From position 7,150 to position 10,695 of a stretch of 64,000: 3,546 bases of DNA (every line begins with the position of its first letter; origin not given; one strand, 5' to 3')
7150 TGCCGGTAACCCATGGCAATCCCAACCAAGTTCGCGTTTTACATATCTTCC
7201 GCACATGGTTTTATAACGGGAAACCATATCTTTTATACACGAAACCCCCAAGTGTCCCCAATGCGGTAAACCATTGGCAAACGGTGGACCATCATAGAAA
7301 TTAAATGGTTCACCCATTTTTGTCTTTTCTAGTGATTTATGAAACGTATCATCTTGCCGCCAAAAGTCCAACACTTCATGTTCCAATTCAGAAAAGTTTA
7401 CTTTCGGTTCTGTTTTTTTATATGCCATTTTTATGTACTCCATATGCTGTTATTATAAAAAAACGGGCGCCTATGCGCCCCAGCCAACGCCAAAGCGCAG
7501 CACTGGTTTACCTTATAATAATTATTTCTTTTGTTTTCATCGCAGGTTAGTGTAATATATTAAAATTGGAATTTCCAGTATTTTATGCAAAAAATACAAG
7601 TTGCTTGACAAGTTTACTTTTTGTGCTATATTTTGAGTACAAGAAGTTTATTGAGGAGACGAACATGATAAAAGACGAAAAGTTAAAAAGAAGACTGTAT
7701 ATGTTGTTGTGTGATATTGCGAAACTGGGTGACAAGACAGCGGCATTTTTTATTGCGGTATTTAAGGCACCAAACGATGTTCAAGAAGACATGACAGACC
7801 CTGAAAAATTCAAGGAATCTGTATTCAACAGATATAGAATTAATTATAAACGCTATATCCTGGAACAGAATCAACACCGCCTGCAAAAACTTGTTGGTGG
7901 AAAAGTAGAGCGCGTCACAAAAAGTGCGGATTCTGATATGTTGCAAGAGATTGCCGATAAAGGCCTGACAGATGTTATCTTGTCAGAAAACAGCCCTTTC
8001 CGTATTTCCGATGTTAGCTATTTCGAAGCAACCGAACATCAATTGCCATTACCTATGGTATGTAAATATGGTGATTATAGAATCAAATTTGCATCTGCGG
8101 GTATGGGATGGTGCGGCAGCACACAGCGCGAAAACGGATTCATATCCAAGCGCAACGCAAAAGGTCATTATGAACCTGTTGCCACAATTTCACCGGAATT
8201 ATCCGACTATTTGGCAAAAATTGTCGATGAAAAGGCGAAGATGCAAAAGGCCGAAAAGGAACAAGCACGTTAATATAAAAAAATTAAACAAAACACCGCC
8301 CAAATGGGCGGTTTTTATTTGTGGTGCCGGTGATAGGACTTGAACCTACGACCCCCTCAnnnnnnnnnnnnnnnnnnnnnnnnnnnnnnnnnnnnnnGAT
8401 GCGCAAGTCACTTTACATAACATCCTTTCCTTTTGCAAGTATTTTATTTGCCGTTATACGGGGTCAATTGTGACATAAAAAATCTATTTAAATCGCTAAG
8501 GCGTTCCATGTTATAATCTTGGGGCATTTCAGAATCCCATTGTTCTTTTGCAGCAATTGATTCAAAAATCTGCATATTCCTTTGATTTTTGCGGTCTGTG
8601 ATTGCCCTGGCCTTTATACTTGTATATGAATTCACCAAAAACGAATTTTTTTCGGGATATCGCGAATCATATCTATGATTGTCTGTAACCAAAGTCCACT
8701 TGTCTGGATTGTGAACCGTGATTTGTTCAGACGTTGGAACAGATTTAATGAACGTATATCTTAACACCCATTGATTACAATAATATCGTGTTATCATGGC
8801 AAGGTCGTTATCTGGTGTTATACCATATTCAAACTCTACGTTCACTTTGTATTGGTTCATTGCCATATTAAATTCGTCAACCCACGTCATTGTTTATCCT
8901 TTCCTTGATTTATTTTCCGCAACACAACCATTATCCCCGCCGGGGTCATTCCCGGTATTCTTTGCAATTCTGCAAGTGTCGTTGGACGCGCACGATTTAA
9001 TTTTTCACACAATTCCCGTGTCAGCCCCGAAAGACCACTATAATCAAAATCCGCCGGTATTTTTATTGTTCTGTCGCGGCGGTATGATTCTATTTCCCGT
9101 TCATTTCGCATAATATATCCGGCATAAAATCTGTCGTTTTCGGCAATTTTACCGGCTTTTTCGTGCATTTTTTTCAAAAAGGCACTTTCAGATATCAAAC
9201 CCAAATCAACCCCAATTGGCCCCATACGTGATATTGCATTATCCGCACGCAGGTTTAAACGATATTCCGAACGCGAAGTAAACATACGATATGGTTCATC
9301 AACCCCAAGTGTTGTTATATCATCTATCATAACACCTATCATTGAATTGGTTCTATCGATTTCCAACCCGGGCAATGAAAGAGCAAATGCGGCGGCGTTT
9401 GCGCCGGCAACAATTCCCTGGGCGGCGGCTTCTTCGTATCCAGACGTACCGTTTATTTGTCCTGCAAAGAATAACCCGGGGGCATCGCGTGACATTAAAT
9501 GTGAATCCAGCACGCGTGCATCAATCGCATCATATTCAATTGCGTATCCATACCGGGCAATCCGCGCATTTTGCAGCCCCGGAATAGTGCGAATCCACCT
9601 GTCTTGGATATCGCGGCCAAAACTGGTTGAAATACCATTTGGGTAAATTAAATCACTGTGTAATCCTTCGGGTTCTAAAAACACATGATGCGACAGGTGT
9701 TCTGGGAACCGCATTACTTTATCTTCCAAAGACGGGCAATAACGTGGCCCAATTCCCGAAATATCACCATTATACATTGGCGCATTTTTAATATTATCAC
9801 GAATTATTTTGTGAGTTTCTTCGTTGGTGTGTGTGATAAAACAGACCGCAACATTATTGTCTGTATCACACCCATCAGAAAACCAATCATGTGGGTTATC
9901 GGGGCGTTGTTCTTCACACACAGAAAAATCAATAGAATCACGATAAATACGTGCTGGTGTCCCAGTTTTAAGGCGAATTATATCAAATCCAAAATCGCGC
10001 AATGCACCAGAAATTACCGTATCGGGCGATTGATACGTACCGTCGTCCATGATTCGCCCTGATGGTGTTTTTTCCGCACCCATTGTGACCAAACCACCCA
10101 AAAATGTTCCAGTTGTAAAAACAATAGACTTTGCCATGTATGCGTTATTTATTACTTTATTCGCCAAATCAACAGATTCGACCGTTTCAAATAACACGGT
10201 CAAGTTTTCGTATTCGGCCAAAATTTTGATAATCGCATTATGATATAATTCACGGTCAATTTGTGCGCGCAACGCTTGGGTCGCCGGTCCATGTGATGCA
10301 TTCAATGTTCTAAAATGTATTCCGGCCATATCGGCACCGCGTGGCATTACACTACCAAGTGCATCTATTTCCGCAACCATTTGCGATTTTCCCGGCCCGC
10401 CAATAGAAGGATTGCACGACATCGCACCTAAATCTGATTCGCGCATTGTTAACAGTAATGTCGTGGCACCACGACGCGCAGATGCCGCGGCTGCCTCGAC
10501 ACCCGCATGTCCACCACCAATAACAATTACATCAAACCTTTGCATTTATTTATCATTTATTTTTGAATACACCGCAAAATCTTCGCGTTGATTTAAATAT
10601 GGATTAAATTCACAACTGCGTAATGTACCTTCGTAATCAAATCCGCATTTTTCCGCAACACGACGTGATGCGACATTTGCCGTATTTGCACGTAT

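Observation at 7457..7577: Ile-codon leader peptide attenuator upstream of ileS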

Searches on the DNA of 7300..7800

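Call 3: search_rna_families(source=window, start=7300, end=7800, threshold=evalue, max_evalue=10, show_alignments=3)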
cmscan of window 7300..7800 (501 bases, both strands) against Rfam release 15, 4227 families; matches with E-value up to 10: 2.
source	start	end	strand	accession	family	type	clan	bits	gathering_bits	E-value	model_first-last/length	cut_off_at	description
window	7372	7486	-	RF00114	S15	Cis-reg; leader;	CL00121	17.3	39.5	0.12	1-117/117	no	Ribosomal S15 leader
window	7396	7465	+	RF02535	ODC_IRES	Cis-reg; IRES;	-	17.2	44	4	1-142/142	no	ODC internal ribosome entry site (IRES)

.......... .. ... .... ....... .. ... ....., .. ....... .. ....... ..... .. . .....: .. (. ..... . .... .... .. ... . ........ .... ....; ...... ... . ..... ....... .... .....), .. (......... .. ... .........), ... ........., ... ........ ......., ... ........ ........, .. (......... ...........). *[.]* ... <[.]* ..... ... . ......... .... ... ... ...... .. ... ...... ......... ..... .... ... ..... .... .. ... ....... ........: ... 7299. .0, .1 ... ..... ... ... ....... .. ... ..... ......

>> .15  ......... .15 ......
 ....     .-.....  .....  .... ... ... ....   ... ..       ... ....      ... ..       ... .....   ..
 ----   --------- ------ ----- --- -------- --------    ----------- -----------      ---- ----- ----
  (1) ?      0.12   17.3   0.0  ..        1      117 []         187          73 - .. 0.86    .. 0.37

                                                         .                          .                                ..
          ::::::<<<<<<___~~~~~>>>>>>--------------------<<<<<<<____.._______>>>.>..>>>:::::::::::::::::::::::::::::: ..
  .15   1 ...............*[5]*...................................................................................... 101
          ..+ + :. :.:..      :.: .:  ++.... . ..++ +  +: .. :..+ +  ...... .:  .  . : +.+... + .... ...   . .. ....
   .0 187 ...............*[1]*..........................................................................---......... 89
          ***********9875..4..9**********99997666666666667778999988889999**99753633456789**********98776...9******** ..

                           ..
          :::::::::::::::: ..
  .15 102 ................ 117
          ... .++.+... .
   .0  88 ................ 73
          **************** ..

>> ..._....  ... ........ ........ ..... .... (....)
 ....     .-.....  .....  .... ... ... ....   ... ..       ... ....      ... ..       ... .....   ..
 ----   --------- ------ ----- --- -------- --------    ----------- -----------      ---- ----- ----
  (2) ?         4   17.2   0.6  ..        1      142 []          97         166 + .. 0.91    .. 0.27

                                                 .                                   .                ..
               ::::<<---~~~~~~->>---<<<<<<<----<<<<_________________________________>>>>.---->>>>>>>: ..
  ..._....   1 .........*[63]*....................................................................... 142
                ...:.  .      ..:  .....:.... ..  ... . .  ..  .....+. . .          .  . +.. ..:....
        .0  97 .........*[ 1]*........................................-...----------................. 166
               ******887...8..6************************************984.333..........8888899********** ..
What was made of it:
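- On T-box riboswitch: No T-box (or any relevant family) hit in 7300-7800, even at E<=10 (call 3).
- On Rfam amino-acid leader families (for example Thr, Leu, His and Trp leaders): At E<=10 on the region, the only hits are spurious S15 and ODC_IRES matches below threshold (call 3).
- Closest known: T-box riboswitches upstream of ileS. Different: None of this is present here (call 3).
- No T-box or other Rfam family matches, even at E<=10 (call 3).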

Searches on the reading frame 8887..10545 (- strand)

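Call 44: search_protein_families(library=pfam, proteins=[window:8887-10545:-])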
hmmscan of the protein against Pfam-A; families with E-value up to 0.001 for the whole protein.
window:8887-10545:- (552 aa): 6 families
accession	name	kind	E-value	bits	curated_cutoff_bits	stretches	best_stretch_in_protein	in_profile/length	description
PF01134.28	GIDA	-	8.6e-141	469.9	22.1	1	5-389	1-388/391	Glucose inhibited division protein A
PF13932.14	SAM_GIDA_C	-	4.7e-20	71.6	27.1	1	487-542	2-57/57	tRNA modifying enzyme MnmG/GidA C-terminal helical bundle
PF12831.13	FAD_oxidored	-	1.4e-07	31.6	27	1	5-122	1-110/416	FAD dependent oxidoreductase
PF07992.20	Pyr_redox_2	-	6.4e-06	26.2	26.1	1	4-147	1-109/291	Pyridine nucleotide-disulphide oxidoreductase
PF03486.20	HI0933_like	-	7.1e-05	22.8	50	0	5-33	2-30/244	HI0933-like protein Rossmann domain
PF00890.30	FAD_binding_2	-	0.00077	19.2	20.4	0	5-37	1-33/414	FAD binding domain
